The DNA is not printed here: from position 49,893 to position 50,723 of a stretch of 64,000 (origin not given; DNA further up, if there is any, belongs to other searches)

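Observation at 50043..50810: Membrane-anchored SAVED/CARF-like sensor ORF appended to a type I (not type III) CRISPR interference operon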

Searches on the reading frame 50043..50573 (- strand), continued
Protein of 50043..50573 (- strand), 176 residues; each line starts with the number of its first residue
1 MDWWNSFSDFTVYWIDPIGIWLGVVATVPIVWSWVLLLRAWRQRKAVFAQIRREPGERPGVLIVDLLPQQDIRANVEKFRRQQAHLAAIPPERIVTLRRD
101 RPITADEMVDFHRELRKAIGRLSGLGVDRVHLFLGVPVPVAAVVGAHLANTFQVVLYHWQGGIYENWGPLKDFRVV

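Call 41: find_homologous_proteins(query=A2, max_evalue=1e-10)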
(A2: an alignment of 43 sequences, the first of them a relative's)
Query A2 (43 sequences) (176 aa, profile of the alignment): 96 proteins with E <= 1e-10 among 8000 candidates.
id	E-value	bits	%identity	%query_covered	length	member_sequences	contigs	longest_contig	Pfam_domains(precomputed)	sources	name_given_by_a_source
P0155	9.0e-69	249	41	95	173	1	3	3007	-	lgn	-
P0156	2.5e-67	244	44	95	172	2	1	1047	PF18145.7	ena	-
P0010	8.3e-67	242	37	97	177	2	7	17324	PF18145.7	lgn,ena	-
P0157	2.7e-66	241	38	94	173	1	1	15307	PF18145.7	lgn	-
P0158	5.0e-66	240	49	95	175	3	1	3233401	PF18145.7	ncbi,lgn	ncbi:MAG: SAVED domain-containing protein [Methylohalobius sp. ZOD2]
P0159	8.4e-66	239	48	92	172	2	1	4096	-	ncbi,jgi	jgi:hypothetical protein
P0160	1.2e-65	238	49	95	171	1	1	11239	-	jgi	-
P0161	1.4e-65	238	37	95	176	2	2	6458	PF18145.7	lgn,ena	-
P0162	2.1e-65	238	39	94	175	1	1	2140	PF18145.7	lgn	-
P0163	2.3e-65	238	37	94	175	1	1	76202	PF18145.7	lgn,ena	-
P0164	3.8e-65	237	38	94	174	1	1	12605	PF18145.7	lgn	-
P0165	5.1e-65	236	36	97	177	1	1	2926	PF18145.7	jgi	jgi:SMODS-associated and fused to various effectors sensor domain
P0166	1.5e-64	235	42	93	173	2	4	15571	-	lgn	-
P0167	1.7e-64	235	47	92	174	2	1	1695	-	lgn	-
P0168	2.7e-64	234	43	95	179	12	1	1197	-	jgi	jgi:hypothetical protein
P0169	6.6e-64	233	40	92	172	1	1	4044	PF18145.7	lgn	-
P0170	7.8e-64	233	40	89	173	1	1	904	PF18145.7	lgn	-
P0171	1.4e-63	232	46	95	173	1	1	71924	-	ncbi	-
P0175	3.1e-63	231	37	89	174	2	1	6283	PF18145.7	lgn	-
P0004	3.3e-63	231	44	95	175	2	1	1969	-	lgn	-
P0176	3.5e-63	231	44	95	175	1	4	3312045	PF18145.7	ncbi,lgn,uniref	ncbi:hypothetical protein [Candidatus Methylocalor cossyra]|uniref:SAVED domain-containing protein n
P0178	6.4e-63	230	49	95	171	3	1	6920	PF18145.7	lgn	-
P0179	6.7e-63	230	41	93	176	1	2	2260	PF18145.7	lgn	-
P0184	1.6e-62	228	36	97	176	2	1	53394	PF18145.7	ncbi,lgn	ncbi:MAG: SAVED domain-containing protein [Thiotrichales bacterium]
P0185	2.1e-62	228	44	97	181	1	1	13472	PF18145.7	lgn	-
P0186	4.0e-62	227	44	95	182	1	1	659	PF18145.7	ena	-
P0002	6.0e-62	226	66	99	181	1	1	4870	PF18145.7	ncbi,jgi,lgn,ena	-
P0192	2.7e-61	224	43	94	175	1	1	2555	PF18145.7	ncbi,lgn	ncbi:MAG: SAVED domain-containing protein [Thiobacillus sp.]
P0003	3.4e-61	224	67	99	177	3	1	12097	PF18145.7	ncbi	-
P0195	7.9e-61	223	36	89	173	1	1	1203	PF18145.7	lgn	-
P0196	8.4e-61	223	40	89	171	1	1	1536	PF18145.7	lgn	-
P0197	1.4e-60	222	40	94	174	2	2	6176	PF18145.7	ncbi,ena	-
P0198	1.5e-60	222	41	97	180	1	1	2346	PF18145.7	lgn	-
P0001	3.3e-60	221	100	100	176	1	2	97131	PF18145.7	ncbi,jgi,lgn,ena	-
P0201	4.2e-60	220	40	98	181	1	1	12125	PF18145.7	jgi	jgi:hypothetical protein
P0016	7.2e-60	220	36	93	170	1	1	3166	PF18145.7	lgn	-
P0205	2.9e-59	218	37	92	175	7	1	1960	PF18145.7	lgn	-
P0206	3.8e-59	217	35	90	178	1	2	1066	PF18145.7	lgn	-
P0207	4.8e-59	217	36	97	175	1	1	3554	PF18145.7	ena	-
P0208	7.3e-59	216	42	91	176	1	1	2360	PF18145.7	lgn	-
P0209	1.5e-58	215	36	95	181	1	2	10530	PF18145.7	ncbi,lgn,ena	-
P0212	4.0e-58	214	42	70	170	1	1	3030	PF18145.7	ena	-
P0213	4.8e-58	214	44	95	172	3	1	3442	PF18145.7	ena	-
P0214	5.6e-58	214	42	89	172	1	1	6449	PF18145.7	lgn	-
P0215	9.0e-58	213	40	92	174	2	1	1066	PF18145.7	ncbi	-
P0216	1.3e-57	212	43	94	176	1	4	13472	PF18145.7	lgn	-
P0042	1.7e-57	212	27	90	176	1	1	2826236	PF18145.7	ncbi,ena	-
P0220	5.6e-57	210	38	90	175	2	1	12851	PF18145.7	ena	-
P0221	5.7e-57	210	32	95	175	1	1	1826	PF18145.7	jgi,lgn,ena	-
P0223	1.1e-56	209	39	95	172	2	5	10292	PF18145.7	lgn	-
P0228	1.4e-55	206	31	93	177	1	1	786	PF18145.7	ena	-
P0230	4.6e-55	204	38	94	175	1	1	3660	PF18145.7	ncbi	ncbi:MAG: SAVED domain-containing protein [Ferrovibrio sp.]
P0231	1.3e-54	203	30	95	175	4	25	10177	PF18145.7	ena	-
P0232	1.3e-54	203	34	96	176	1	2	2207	PF18145.7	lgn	-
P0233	7.5e-54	200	34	93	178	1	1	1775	PF18145.7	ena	-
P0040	1.0e-53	200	32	93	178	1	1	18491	PF18145.7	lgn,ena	-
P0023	2.4e-53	198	38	95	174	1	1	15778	PF18145.7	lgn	-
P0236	3.0e-48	182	35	91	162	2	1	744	PF18145.7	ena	-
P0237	2.2e-46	176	35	90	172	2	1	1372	PF18145.7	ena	-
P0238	7.3e-43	164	38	97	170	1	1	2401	PF18145.7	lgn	-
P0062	1.6e-33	134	28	90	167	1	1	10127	PF18145.7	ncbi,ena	-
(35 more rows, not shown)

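Call 42: find_encoding_contigs(protein=P0158, flank=10000, max_places=1)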
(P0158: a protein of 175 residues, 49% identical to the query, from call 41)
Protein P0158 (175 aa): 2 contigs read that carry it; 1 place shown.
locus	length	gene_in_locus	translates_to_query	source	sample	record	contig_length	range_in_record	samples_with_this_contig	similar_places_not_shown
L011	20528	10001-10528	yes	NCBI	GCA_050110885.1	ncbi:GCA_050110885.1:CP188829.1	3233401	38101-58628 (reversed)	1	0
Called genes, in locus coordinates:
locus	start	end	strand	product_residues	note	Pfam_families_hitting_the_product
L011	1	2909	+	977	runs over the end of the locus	-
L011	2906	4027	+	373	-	PF09700:Cas_Cmr3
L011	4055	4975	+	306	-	PF03787:RAMPs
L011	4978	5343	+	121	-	PF09701:Cas_Cmr5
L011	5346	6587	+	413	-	PF03787:RAMPs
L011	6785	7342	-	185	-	PF05685:Uma2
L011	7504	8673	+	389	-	PF23400:CARF_Card1, PF09002:Card1_endonuc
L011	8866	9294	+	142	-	-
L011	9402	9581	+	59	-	PF13396:PLDc_N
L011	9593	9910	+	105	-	PF09652:Cas_VVA1548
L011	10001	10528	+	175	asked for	PF18145:SAVED (weak)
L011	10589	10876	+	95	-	PF09827:CRISPR_Cas2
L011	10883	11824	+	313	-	PF01867:Cas_Cas1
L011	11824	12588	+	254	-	PF01867:Cas_Cas1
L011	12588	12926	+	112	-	PF09827:CRISPR_Cas2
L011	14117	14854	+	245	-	PF04402:SIMPL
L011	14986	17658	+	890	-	PF02629:CoA_binding, PF13380:CoA_binding_2, PF13607:Succ_CoA_lig, PF19045:Ligase_CoA_2, PF13549:ATP-grasp_5, PF13302:Acetyltransf_3, PF00583:Acetyltransf_1, PF13508:Acetyltransf_7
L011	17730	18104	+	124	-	-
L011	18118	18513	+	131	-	PF08734:GYD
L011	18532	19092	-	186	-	PF05618:RimB-like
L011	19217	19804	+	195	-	PF05618:RimB-like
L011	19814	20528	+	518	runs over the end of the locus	PF14400:Transglut_i_TM, PF14402:7TM_transglut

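Call 43: find_encoding_contigs(protein=P0176, flank=10000, max_places=1)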
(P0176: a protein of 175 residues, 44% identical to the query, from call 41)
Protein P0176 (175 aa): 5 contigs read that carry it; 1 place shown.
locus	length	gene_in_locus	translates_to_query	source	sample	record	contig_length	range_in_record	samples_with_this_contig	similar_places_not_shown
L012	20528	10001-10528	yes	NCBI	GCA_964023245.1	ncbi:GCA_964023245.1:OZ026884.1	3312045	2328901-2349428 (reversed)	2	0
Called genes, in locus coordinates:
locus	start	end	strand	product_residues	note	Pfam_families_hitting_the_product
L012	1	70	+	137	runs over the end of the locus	PF09701:Cas_Cmr5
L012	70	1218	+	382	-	PF03787:RAMPs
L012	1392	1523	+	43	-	-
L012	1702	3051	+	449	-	PF03787:RAMPs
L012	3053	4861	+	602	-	PF12469:Cmr2_N, PF22335:Cas10-Cmr2_palm2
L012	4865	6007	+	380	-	PF09700:Cas_Cmr3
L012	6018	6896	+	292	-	PF03787:RAMPs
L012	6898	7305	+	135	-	PF09701:Cas_Cmr5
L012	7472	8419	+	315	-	PF03787:RAMPs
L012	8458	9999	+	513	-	PF09652:Cas_VVA1548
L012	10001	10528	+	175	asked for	PF18145:SAVED (weak)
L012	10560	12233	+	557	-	PF01930:Cas_Cas4, PF12705:PDDEXK_1, PF01867:Cas_Cas1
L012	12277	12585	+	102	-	PF09827:CRISPR_Cas2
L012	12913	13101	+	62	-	-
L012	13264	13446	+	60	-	-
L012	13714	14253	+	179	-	-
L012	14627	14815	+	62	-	-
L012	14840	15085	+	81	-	-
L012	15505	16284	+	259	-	PF14451:Ub-Mut7C, PF01927:Mut7-C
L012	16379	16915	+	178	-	-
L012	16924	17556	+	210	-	PF04403:PqiA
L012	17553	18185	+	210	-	PF04403:PqiA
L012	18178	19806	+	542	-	PF02470:MlaD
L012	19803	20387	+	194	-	PF03886:ABC_trans_aux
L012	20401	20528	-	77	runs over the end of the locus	PF06150:ChaB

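Call 44: find_encoding_contigs(protein=P0042, flank=10000, max_places=1)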
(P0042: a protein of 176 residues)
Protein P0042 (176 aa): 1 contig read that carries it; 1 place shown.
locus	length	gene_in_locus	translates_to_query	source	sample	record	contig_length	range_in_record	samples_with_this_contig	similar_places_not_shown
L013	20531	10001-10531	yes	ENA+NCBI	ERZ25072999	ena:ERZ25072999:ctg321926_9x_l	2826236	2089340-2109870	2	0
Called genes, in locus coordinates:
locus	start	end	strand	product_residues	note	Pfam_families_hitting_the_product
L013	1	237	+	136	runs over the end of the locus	PF01381:HTH_3, PF12844:HTH_19, PF13413:HTH_25 (weak), PF13560:HTH_31 (weak)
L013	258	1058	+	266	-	PF21350:Cas6_I-A, PF01881:Cas_Cas6_C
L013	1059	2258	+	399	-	PF03787:RAMPs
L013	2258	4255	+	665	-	PF12469:Cmr2_N, PF22335:Cas10-Cmr2_palm2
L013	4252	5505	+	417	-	PF09700:Cas_Cmr3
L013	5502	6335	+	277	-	PF03787:RAMPs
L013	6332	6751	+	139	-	PF09701:Cas_Cmr5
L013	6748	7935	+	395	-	PF03787:RAMPs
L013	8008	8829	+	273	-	-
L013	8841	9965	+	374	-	PF09651:Cas_APE2256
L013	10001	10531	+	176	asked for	PF18145:SAVED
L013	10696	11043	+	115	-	PF13560:HTH_31 (weak), PF01381:HTH_3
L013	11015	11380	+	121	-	PF02452:PemK_toxin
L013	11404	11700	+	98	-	PF01909:NTP_transf_2, PF18765:Polbeta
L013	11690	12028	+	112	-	PF01934:HepT-like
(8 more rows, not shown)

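Call 45: list_cluster_members(proteins=[P0001, P0002, P0003])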
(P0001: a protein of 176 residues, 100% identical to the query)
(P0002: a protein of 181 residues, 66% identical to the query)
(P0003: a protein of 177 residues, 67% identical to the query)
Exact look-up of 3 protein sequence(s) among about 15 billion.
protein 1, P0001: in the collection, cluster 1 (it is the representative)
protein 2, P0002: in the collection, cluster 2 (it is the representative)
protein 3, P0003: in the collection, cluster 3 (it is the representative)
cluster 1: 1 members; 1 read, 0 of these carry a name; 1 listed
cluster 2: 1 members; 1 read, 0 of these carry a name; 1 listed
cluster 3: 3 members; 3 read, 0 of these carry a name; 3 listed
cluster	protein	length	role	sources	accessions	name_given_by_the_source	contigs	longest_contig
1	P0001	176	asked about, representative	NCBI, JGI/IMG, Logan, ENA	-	-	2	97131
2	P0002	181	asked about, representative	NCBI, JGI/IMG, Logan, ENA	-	-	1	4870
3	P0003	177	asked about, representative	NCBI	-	-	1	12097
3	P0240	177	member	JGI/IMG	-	-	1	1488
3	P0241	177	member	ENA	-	-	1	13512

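Call 46: predict_structure(alignment_id=A2)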
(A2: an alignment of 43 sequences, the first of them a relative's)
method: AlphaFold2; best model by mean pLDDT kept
length: 176 residues; sequences in the alignment: 43
mean_pLDDT: 94.3   pTM: 0.79
mean pLDDT of the five models: 94.3, 93.6, 93.6, 93.2, 92.0
residues with pLDDT >= 90: 146; 70-90: 29; 50-70: 1; < 50: 0
segments of 3 or more residues with pLDDT < 50: none
pLDDT, mean of each block of 10 residues (from residue 1): 88 88 96 97 92 90 96 97 97 97 96 97 95 97 96 96 96 77
secondary structure, 60 per line:
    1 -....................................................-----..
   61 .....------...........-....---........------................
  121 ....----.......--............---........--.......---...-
elements in order: H2-53 E59-65 H72-82 H84-87 E94-98 H105-124 E129-135 H138-149 E153-160 E163-169

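Call 51: fold_search(model_id=the predicted structure, library=pdb)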
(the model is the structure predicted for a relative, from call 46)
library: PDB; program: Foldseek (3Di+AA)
matches with E <= 10: 1145; with E <= 0.001: 12
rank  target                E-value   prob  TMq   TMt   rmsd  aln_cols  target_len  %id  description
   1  6wan_D                1.6e-05  1.00  0.52  0.23   2.9       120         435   19  Structure of Acinetobacter baumannii Cap4 SAVED/CARF-domain containing receptor with the cyclic trinucleotide 3'3'3'-c (released 2020-06-17)
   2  6vm6_A                5.5e-05  1.00  0.53  0.23   2.8       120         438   19  Structure of Acinetobacter baumannii Cap4 SAVED/CARF-domain containing receptor with the cyclic trinucleotide 2'3'3'-c (released 2020-06-17)
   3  6vm6_F                7.1e-05  1.00  0.52  0.23   2.8       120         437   19  Structure of Acinetobacter baumannii Cap4 SAVED/CARF-domain containing receptor with the cyclic trinucleotide 2'3'3'-c (released 2020-06-17)
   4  6wan_F                7.6e-05  1.00  0.46  0.21   3.7       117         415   22  Structure of Acinetobacter baumannii Cap4 SAVED/CARF-domain containing receptor with the cyclic trinucleotide 3'3'3'-c (released 2020-06-17)
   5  6vm6_E                8.7e-05  1.00  0.50  0.22   3.6       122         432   20  Structure of Acinetobacter baumannii Cap4 SAVED/CARF-domain containing receptor with the cyclic trinucleotide 2'3'3'-c (released 2020-06-17)
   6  6vm6_B                1.1e-04  1.00  0.53  0.23   3.5       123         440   20  Structure of Acinetobacter baumannii Cap4 SAVED/CARF-domain containing receptor with the cyclic trinucleotide 2'3'3'-c (released 2020-06-17)
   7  6wam_B                2.2e-04  1.00  0.52  0.23   2.5       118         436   21  Structure of Acinetobacter baumannii Cap4 SAVED/CARF-domain containing receptor (released 2020-06-17)
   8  6wam_F                2.2e-04  1.00  0.45  0.20   4.4       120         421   20  Structure of Acinetobacter baumannii Cap4 SAVED/CARF-domain containing receptor (released 2020-06-17)
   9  6vm6_C                2.3e-04  1.00  0.55  0.23   2.8       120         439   19  Structure of Acinetobacter baumannii Cap4 SAVED/CARF-domain containing receptor with the cyclic trinucleotide 2'3'3'-c (released 2020-06-17)
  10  6wam_A                3.2e-04  1.00  0.49  0.22   3.4       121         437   21  Structure of Acinetobacter baumannii Cap4 SAVED/CARF-domain containing receptor (released 2020-06-17)
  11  9om7_A                7.0e-04  1.00  0.44  0.31   4.2       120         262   16  BtCap14 SAVED domain + 2',3'-cGAMP (released 2026-04-01)
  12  6vm5                  9.8e-04  1.00  0.45  0.20   3.2       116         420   19  Structure of Moraxella osloensis Cap4 SAVED/CARF-domain containing receptor (released 2020-06-17)
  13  8tl0_L                1.0e-03  1.00  0.46  0.32   5.8       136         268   24  Structure of activated SAVED-CHAT filament (released 2024-03-06)
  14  6wam_E                1.2e-03  1.00  0.48  0.21   2.7       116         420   20  Structure of Acinetobacter baumannii Cap4 SAVED/CARF-domain containing receptor (released 2020-06-17)
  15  9wq3_A                1.2e-03  1.00  0.41  0.23   4.1       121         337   20  Structure of 3TM-SAVED Filament bound to 2'3'-cGAMP (released 2026-04-01)
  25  9r8s_A                5.4e-03  1.00  0.54  0.41   3.8       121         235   20  A viral SAVED protein with ring nuclease activity subverts type III CRISPR defence (released 2025-07-02)
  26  9r8s_B                6.1e-03  1.00  0.47  0.36   4.8       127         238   19  A viral SAVED protein with ring nuclease activity subverts type III CRISPR defence (released 2025-07-02)
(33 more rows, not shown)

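Call 57: search_dna_similar(query=P0001, collection=plasmids, mode=protein, max_evalue=0.001, max_rows=30)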
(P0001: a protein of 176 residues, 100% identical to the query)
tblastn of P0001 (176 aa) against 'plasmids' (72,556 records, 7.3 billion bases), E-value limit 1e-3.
No match.

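Call 58: find_encoding_contigs(protein=P0163, flank=10000, max_places=1)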
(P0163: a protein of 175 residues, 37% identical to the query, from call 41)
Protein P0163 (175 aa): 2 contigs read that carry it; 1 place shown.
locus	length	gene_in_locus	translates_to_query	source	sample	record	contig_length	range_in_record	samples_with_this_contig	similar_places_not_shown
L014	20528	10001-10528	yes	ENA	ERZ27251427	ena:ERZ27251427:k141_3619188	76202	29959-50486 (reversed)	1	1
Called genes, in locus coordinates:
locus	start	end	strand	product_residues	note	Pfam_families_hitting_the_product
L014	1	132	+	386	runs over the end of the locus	PF27225:AF_1859_N, PF10040:CRISPR_Cas6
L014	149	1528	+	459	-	PF09002:Card1_endonuc (weak)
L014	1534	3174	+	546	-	PF22335:Cas10-Cmr2_palm2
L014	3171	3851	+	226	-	PF03787:RAMPs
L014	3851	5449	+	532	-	-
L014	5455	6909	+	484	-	PF03787:RAMPs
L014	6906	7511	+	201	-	PF27799:CRISPR-assoc_Csx19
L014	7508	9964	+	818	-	PF03787:RAMPs (faint)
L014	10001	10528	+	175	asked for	PF18145:SAVED (weak)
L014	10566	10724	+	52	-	-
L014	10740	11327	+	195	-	-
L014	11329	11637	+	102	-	PF09620:Cas_csx3 (weak)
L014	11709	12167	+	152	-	PF07927:HicA_toxin, PF15919:HicB_lk_antitox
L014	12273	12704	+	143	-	-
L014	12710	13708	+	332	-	-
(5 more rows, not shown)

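Call 59: find_encoding_contigs(protein=P0171, flank=10000, max_places=1)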
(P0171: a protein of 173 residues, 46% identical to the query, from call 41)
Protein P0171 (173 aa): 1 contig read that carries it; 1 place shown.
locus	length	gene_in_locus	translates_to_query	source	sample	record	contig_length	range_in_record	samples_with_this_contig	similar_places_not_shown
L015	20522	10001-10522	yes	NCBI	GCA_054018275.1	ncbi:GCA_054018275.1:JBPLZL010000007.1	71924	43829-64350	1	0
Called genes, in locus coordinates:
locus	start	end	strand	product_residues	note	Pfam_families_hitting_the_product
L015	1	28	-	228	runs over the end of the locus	PF00483:NTP_transferase, PF12804:NTP_transf_3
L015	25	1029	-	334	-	PF01636:APH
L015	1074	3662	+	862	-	PF19838:LptD_2 (weak), PF04453:LptD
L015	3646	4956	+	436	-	PF13623:SurA_N_2, PF13624:SurA_N_3, PF09312:SurA_N, PF13616:Rotamase_3, PF00639:Rotamase, PF13616:Rotamase_3, PF00639:Rotamase, PF13145:Rotamase_2, +1 more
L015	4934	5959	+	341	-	PF04166:PdxA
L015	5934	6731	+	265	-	PF00398:RrnaAD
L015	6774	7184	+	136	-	-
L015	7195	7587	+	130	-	PF00903:Glyoxalase, PF12681:Glyoxalase_2 (faint), PF13669:Glyoxalase_4, PF18029:Glyoxalase_6 (weak), PF22677:Ble-like_N (faint)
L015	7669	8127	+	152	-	PF27746:Small_heat_shock_put (weak), PF00011:HSP20, PF17886:ArsA_HSP20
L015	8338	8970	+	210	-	PF22557:DuOB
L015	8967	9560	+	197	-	PF04343:DUF488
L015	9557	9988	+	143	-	PF04343:DUF488, PF22751:DUF488-N3a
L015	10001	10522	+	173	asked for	-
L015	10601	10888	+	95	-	PF09827:CRISPR_Cas2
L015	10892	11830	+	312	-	PF01867:Cas_Cas1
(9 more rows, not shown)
